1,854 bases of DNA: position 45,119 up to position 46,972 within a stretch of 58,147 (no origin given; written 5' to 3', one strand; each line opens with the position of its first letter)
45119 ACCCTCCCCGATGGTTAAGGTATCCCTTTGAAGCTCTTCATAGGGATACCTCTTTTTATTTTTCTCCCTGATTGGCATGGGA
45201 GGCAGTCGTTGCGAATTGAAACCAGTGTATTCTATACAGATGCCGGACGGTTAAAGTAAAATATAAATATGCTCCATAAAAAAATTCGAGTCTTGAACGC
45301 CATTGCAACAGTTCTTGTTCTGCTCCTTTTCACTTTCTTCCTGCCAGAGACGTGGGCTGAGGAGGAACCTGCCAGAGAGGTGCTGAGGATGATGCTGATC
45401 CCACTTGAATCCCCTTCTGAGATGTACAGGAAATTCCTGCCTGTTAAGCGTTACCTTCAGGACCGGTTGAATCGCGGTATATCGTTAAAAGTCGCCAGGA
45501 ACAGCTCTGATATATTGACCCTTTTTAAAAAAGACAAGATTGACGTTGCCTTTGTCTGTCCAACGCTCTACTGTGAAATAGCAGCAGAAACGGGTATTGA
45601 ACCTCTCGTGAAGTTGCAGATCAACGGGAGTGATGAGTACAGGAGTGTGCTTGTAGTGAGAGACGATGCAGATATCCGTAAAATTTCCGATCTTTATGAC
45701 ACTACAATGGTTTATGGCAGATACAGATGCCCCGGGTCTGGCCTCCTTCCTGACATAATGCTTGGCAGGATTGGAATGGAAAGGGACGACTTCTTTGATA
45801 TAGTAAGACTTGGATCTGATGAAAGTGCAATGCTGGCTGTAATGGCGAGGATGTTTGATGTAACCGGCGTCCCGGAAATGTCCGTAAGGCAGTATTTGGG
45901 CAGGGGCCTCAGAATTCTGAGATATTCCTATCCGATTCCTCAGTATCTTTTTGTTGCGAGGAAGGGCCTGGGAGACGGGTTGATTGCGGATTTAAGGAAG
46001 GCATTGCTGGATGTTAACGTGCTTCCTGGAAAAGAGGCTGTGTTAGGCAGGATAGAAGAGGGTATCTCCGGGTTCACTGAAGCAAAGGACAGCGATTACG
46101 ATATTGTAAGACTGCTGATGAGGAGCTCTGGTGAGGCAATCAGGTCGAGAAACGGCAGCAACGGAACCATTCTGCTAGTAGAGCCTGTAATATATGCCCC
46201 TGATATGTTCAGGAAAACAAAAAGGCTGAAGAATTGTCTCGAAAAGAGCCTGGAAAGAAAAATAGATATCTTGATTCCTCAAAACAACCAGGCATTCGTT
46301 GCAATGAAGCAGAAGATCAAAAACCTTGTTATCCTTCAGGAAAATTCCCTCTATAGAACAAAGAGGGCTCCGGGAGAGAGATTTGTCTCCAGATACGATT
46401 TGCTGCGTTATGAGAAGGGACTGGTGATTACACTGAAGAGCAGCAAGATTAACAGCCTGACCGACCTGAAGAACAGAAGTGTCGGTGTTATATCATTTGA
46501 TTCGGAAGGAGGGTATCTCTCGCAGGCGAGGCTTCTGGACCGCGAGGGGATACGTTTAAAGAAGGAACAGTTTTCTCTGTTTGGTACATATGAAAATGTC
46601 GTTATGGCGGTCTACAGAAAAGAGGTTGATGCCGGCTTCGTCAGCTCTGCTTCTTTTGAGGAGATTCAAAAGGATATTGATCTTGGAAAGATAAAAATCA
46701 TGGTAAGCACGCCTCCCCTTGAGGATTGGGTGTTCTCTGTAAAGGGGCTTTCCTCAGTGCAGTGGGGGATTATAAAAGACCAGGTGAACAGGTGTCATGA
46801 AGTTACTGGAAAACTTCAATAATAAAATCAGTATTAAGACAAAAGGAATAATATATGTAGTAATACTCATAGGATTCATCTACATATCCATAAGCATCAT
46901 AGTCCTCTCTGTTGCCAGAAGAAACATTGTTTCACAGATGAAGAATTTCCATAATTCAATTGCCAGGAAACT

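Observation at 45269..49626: Split three-component sensor (tandem PhnD-type binding protein, HAMP kinase, sigma54 activator) between soxB and a YeeE-TusA operon: candidate sulfur-oxyanion switch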

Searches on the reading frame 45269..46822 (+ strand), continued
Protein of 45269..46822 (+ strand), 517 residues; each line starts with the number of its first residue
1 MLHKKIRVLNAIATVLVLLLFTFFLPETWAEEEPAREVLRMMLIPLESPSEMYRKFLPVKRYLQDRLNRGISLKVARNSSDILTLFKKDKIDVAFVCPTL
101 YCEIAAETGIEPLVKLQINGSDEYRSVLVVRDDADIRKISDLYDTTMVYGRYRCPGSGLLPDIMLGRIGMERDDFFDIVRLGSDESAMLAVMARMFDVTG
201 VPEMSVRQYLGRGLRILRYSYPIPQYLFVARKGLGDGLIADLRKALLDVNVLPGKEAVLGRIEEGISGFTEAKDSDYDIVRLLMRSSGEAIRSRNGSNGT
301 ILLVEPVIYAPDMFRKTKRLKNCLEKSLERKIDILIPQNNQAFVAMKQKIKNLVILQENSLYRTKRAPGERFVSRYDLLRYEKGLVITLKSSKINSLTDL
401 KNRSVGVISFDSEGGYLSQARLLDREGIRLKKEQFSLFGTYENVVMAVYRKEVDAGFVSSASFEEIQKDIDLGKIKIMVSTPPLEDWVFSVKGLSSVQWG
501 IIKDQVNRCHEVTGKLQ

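Call 43: find_encoding_contigs(protein=P0056, flank=8000, max_places=2)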
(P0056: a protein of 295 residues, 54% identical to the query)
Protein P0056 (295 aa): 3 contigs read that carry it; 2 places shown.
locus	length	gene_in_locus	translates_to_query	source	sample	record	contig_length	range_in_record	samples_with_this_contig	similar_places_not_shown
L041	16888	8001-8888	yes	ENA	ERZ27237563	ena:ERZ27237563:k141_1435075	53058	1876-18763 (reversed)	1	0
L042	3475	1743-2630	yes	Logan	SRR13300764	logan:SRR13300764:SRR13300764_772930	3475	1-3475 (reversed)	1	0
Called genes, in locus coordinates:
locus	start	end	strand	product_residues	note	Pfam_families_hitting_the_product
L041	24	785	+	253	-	PF12838:Fer4_7 (faint), PF13183:Fer4_8 (faint), PF00037:Fer4, PF12797:Fer4_2 (weak), PF12837:Fer4_6, PF13237:Fer4_10 (weak), PF13187:Fer4_9 (weak), PF00881:Nitroreductase, +3 more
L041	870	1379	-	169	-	PF00165:HTH_AraC (weak), PF12833:HTH_18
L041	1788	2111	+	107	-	PF02627:CMD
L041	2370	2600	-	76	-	-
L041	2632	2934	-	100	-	-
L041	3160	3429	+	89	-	-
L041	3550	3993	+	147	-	PF13098:Thioredoxin_2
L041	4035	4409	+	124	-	PF00034:Cytochrom_C, PF13442:Cytochrome_CBB3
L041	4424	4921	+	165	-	PF13501:SoxY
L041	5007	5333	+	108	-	PF08770:SoxZ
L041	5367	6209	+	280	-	PF11845:Tll0287-like (faint), PF09086:DUF1924 (faint), PF21342:SoxA-TsdA_cyt-c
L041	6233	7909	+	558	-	PF00149:Metallophos (weak), PF02872:5_nucleotid_C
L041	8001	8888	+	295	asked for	PF12974:Phosphonate-bd, PF09084:NMT1 (weak)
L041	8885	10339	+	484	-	PF00512:HisKA, PF02518:HATPase_c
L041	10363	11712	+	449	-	PF00072:Response_reg, PF00158:Sigma54_activat, PF14532:Sigma54_activ_2, PF25601:AAA_lid_14, PF02954:HTH_8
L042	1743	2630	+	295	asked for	PF12974:Phosphonate-bd, PF09084:NMT1 (weak)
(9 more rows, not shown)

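Call 69: search_protein_representatives(protein=window:45269-46819:+)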
Query: 517 residues. Proteins with E-value up to 0.001 (for the whole library): 2449; up to 1e-10: 512; up to 1e-30: 16. The best 150 are listed.
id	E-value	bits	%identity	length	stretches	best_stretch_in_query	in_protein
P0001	0.0e+00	1135.9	100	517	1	1-517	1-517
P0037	1.2e-120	420.0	45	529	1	8-495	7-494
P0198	3.4e-95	336.1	43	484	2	29-349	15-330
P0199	7.1e-82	292.2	53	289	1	33-289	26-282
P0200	1.0e-60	222.4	42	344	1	35-289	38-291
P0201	9.3e-57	209.3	39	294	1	35-286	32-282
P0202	1.7e-50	188.6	31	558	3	37-286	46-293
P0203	4.3e-45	170.9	30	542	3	16-286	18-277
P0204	2.0e-44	168.7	38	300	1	34-288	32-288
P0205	3.2e-37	144.9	27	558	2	29-284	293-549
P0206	1.2e-35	139.7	33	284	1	28-285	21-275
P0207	1.8e-32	129.2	31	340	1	32-286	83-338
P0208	1.5e-31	126.2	31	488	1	38-286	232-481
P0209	5.8e-31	124.3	31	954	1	35-286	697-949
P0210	6.4e-31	124.1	33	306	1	38-294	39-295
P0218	5.1e-29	117.8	30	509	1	35-350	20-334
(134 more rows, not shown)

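Call 72: find_encoding_contigs(protein=P0200, flank=8000, max_places=2)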
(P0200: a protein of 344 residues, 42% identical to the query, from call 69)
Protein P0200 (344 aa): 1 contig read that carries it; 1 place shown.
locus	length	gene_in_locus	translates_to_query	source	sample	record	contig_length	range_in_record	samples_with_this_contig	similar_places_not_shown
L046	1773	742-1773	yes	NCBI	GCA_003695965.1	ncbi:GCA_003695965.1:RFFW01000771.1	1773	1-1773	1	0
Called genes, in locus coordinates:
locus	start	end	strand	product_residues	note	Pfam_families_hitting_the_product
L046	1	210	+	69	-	?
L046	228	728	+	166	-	PF00127:Copper-bind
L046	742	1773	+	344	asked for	PF12974:Phosphonate-bd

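Call 73: find_encoding_contigs(protein=P0204, flank=8000, max_places=2)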
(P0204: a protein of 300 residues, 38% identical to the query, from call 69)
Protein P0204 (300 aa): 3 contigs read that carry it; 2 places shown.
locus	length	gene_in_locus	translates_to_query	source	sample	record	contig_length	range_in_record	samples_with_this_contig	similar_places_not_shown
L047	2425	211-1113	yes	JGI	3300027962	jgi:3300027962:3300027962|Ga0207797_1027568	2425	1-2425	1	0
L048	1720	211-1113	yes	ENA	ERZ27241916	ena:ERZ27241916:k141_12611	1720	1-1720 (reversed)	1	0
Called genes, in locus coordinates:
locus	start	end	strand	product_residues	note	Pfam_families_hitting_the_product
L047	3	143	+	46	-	?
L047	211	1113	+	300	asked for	PF12974:Phosphonate-bd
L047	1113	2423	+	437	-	?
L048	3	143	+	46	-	?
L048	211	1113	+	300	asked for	PF12974:Phosphonate-bd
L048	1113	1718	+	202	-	?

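Call 74: find_encoding_contigs(protein=P0218, flank=9000, max_places=2)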
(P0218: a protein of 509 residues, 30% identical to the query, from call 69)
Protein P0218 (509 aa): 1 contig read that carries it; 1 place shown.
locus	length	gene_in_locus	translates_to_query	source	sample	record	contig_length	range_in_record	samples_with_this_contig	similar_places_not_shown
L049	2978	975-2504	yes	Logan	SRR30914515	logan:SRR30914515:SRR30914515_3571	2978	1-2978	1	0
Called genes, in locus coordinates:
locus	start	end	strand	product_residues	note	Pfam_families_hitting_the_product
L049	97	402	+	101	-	-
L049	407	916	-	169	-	PF01967:MoaC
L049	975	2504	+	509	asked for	PF12974:Phosphonate-bd, PF13531:SBP_bac_11 (weak), PF12974:Phosphonate-bd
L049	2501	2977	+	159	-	?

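Call 75: find_encoding_contigs(protein=P0210, flank=9000, max_places=2)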
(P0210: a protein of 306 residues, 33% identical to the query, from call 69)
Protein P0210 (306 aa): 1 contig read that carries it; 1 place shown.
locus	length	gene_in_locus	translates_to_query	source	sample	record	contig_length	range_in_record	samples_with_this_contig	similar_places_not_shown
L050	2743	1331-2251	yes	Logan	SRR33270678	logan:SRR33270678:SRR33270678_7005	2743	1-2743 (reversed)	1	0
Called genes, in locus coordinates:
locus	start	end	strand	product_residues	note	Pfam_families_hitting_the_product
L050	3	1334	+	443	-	?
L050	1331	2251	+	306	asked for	PF12974:Phosphonate-bd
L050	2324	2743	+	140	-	?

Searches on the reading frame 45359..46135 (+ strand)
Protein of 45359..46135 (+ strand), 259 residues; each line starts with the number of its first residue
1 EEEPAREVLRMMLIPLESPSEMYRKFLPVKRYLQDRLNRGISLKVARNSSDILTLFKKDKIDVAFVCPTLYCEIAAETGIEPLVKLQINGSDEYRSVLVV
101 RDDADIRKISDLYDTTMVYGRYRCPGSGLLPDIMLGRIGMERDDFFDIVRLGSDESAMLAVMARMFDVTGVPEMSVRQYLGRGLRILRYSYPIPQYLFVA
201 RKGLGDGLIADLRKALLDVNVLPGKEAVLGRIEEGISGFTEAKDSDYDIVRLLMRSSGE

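Call 33: search_solved_structures(query=window:45359-46135:+, max_evalue=10, show_alignments=5)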
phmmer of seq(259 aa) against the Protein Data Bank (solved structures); distinct sequences matched with E-value up to 10: 12.
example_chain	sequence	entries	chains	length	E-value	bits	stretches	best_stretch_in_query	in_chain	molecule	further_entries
5o2j_A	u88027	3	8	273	3.9e-20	75.7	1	7-252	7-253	Probable phosphite transport system-binding protein PtxB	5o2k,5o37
5jvb_A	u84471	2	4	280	1.4e-18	70.6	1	9-253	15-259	Phosphonate ABC transporter, periplasmic phosphonate-binding protein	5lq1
5lv1_A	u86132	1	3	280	1.4e-15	60.8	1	9-252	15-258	PtxB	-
6x6b_A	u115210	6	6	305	7.8e-10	41.9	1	8-119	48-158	ArrX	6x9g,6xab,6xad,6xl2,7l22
6x8w_A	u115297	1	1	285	1.1e-08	38.2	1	8-119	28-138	ArrX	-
6ght_A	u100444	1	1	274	1.4e-06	31.2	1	9-251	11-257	Probable phosphite transport system-binding protein HtxB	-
6ghq_A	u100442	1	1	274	1.5e-06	31.2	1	9-251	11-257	Probable phosphite transport system-binding protein HtxB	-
5me4_A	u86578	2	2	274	1.6e-06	31.1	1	9-251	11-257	Probable phosphite transport system-binding protein HtxB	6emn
3s4u_A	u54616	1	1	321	0.0028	20.5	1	6-232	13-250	PhnD, subunit of alkylphosphonate ABC transporter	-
3p7i_A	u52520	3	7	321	0.0047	19.7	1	6-232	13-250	PhnD, subunit of alkylphosphonate ABC transporter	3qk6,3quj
5ub3_A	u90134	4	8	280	0.058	16.2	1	18-146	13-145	Phosphate-binding protein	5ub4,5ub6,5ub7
7s6g_A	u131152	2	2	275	0.81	12.4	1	6-146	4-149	Phosphonate ABC type transporter/ substrate binding component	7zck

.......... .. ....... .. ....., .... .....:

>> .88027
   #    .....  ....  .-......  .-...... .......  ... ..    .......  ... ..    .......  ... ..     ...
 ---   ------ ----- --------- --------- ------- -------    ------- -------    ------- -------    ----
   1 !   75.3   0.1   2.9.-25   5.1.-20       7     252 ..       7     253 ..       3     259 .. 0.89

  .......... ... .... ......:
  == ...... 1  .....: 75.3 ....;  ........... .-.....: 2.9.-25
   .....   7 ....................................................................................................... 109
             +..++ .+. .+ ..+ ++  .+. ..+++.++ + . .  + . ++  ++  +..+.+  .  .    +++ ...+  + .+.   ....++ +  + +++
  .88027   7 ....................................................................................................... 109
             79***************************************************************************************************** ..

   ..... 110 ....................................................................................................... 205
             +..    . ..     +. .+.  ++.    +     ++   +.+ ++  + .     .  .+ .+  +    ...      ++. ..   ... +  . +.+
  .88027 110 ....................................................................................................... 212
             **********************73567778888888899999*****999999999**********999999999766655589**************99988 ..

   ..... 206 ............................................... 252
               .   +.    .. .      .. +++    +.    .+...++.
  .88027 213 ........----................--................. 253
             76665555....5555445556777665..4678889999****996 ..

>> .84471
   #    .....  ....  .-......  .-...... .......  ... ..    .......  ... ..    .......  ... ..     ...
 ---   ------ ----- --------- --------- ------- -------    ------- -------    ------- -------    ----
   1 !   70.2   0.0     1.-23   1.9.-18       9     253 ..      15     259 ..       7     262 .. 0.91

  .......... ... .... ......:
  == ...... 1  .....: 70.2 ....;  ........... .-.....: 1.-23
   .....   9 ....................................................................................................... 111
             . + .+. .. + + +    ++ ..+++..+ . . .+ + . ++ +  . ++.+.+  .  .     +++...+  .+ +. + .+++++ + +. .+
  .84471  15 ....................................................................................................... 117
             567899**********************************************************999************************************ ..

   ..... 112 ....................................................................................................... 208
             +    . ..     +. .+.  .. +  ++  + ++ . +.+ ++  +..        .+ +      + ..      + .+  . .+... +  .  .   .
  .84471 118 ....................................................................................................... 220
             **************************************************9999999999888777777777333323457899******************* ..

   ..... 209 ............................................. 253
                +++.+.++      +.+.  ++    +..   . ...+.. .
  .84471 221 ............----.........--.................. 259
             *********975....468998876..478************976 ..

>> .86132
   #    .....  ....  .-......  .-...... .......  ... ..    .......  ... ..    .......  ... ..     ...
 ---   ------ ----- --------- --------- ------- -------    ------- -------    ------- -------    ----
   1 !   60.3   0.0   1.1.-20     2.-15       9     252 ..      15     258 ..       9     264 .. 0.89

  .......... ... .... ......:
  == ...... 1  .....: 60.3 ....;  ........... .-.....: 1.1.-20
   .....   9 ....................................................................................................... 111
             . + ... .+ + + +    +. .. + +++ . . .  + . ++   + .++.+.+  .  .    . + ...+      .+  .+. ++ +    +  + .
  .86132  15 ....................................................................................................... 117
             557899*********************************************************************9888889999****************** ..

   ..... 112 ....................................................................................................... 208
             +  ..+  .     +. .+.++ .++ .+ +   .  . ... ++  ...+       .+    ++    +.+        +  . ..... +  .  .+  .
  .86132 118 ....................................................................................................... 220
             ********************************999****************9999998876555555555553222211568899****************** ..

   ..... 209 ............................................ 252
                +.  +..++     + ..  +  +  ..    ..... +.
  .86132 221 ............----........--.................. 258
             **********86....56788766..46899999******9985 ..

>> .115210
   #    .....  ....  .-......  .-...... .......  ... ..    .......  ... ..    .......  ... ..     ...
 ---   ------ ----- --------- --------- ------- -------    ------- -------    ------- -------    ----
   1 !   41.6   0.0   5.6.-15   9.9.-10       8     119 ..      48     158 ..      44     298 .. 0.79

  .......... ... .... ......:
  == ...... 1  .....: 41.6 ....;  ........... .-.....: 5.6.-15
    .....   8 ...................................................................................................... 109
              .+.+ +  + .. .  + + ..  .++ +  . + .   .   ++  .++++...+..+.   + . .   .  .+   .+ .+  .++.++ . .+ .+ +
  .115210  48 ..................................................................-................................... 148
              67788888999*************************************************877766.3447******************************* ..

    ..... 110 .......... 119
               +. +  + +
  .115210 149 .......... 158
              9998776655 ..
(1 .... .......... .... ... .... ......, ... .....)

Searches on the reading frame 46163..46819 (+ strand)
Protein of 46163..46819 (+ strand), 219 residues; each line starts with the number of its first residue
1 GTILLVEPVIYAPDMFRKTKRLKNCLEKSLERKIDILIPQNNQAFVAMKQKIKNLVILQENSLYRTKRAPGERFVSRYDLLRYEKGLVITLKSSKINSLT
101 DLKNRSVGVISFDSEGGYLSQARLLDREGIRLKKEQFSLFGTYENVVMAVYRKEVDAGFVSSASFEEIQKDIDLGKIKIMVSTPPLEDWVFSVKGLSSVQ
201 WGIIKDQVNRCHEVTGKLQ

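Call 52: search_solved_structures(query=window:46163-46819:+, max_evalue=10, show_alignments=2)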
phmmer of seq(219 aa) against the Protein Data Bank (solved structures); distinct sequences matched with E-value up to 10: 3.
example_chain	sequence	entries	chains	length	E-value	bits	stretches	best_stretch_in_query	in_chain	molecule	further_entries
5o2j_A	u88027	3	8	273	0.017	18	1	11-182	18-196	Probable phosphite transport system-binding protein PtxB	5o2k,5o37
6x8w_A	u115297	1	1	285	0.09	15.7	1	82-168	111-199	ArrX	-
6x6b_A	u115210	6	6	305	0.13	15.1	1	82-168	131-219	ArrX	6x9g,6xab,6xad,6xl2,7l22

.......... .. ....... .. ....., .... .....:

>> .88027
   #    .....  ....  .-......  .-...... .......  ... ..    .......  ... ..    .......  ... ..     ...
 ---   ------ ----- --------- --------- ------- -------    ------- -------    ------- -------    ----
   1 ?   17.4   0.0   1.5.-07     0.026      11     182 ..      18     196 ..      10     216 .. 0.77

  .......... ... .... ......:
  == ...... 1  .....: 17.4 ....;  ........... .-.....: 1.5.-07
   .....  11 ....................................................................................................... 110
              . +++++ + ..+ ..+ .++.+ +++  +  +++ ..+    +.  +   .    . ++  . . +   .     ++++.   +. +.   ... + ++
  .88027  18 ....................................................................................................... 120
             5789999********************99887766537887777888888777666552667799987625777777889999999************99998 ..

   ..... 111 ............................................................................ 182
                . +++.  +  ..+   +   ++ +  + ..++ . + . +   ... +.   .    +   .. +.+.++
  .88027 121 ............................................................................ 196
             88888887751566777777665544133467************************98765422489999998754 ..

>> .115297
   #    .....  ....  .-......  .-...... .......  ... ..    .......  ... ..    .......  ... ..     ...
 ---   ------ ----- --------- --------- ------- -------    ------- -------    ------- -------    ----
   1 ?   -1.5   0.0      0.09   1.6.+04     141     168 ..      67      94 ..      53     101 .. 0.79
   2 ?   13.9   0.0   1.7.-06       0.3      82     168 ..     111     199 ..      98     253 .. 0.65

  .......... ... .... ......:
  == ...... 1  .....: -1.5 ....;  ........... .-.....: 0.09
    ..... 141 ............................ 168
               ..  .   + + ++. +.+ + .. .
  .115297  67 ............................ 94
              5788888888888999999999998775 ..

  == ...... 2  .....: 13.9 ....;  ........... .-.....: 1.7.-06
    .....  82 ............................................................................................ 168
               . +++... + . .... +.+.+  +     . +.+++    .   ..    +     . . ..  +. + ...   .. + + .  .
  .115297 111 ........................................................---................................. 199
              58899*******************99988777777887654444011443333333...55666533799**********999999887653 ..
